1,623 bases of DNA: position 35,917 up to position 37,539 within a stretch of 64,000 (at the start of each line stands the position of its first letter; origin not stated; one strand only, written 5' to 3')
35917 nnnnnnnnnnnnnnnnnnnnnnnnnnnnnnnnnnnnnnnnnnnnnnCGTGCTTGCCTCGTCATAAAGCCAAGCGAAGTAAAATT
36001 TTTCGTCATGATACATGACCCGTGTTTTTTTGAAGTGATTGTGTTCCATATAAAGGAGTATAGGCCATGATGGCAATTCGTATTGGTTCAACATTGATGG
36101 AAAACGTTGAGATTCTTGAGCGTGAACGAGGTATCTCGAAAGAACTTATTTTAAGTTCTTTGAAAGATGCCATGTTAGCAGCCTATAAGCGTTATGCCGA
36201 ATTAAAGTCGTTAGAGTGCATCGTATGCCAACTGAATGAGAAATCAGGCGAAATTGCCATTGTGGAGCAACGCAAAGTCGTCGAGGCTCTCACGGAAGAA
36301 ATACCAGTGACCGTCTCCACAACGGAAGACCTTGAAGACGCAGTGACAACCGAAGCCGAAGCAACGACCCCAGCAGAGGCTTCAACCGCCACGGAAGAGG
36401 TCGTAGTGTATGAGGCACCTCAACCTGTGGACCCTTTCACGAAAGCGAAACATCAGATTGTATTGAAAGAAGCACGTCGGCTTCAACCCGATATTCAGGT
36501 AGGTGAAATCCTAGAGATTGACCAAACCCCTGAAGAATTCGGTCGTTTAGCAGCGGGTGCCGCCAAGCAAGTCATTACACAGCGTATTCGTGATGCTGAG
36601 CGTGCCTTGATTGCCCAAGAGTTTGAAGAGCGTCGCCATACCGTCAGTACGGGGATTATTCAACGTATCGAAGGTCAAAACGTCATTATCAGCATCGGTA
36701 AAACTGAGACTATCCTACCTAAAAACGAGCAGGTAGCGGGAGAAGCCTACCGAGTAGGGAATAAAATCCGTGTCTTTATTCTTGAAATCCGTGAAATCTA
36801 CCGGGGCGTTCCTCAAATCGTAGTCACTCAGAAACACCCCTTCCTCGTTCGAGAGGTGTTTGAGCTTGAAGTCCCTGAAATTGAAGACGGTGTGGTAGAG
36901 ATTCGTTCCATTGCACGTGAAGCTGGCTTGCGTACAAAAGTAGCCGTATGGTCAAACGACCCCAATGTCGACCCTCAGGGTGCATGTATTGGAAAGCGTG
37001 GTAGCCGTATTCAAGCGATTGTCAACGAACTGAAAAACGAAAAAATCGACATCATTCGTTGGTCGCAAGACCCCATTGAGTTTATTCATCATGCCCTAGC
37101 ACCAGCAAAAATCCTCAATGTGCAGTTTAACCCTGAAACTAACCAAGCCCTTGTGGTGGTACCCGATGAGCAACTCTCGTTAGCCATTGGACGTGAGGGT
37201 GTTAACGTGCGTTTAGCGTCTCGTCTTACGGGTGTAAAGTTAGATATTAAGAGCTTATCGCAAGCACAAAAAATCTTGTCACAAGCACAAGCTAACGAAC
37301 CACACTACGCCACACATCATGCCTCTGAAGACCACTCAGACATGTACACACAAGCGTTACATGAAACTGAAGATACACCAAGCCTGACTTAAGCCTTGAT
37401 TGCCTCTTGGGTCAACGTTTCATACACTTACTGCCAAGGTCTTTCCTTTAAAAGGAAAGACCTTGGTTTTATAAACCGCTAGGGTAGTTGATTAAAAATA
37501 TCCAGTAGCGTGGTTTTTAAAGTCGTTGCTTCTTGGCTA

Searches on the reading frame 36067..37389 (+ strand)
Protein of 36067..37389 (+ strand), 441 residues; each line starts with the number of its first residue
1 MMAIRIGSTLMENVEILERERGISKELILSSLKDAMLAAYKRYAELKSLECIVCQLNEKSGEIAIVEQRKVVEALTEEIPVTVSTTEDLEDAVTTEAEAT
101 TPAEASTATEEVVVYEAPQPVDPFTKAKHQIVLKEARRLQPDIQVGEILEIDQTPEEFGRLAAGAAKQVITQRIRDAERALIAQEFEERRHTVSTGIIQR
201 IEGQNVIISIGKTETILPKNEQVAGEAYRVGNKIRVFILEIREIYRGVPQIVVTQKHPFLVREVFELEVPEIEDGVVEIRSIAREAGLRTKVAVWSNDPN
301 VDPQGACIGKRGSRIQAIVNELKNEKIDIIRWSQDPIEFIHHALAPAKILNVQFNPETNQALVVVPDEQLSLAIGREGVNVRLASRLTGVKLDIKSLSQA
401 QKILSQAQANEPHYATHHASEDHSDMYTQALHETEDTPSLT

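Call 63: search_protein_families(library=pfam, proteins=[window:36067-37389:+], max_evalue=0.00001)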
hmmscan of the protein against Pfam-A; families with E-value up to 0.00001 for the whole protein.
window:36067-37389:+ (441 aa): 3 families
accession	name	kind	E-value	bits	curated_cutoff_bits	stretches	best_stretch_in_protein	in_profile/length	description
PF08529.16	NusA_N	-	8e-29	100.7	23.8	2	101-179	42-118/119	NusA N-terminal domain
PF13184.12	KH_5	-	2.7e-28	98.3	27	1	286-353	1-68/69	NusA-like KH domain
PF23095.1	KH_NusA_C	-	1.2e-07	32.1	34.2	1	361-411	1-49/59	Transcription termination/antitermination protein NusA, KH domain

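Call 65: find_homologous_proteins(query=window:36067-37389:+, max_evalue=1e-50)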
Query window:36067-37389:+ (441 aa): 7983 proteins with E <= 1e-50 among 8000 candidates; the best 120 are listed.
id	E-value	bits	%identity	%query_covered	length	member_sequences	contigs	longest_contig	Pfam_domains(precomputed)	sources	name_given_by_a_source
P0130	1.3e-277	938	100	100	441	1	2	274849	PF13184.13,PF26594.2,PF00013.36,PF08529.17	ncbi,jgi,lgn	jgi:N utilization substance protein A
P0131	3.0e-238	809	89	100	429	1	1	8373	PF13184.13,PF26594.2,PF00013.36,PF08529.17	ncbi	ncbi:MAG: transcription termination factor NusA [Vampirovibrionales bacterium]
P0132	6.9e-187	640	72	99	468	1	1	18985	PF13184.13,PF26594.2,PF00013.36,PF08529.17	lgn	-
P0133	6.5e-142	491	61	90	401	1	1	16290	PF13184.13,PF26594.2,PF08529.17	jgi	jgi:N utilization substance protein A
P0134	1.2e-141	491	57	97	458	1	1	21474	PF13184.13,PF26594.2,PF00575.30,PF08529.17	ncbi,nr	ncbi:MAG: transcription termination factor NusA [Vampirovibrionales bacterium]|nr:transcription term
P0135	1.4e-139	484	61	91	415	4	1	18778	PF13184.13,PF26594.2,PF08529.17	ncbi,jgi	jgi:N utilization substance protein A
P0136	1.7e-139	484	59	91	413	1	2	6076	PF13184.13,PF26594.2,PF08529.17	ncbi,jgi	jgi:N utilization substance protein A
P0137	2.6e-139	483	60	90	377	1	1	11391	PF13184.13,PF26594.2,PF00013.36,PF08529.17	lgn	-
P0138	3.0e-139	483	57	96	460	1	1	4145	PF13184.13,PF26594.2,PF00575.30,PF08529.17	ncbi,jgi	jgi:N utilization substance protein A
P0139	4.7e-138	479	59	91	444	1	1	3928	PF13184.13,PF26594.2,PF08529.17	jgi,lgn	jgi:N utilization substance protein A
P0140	3.8e-137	476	60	93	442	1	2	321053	PF13184.13,PF26594.2,PF08529.17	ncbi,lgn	-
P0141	4.6e-137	476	58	91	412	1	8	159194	PF13184.13,PF26594.2,PF08529.17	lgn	-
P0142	1.2e-136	474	56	97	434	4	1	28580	PF13184.13,PF26594.2,PF08529.17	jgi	jgi:N utilization substance protein A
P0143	9.1e-136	471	60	90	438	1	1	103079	PF13184.13,PF26594.2,PF08529.17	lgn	-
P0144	1.2e-135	471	67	63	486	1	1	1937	PF13184.13,PF26594.2,PF07650.24,PF08529.17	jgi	jgi:transcription termination/antitermination protein NusA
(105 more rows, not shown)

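Call 66: find_encoding_contigs(protein=P0131, flank=500, max_places=3)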
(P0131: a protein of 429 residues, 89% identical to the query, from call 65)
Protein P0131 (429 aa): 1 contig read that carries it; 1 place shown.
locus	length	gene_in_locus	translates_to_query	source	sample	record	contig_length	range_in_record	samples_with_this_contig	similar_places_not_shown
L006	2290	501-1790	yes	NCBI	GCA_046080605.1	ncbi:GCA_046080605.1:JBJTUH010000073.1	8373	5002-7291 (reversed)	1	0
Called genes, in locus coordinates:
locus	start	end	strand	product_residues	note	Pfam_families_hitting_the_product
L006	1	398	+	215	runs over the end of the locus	PF02576:RimP_N (weak)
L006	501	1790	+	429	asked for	PF08529:NusA_N, PF13184:KH_NusA_1st, PF00013:KH_1 (faint), PF26594:KH_NusA_2nd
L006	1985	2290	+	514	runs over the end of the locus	PF01425:Amidase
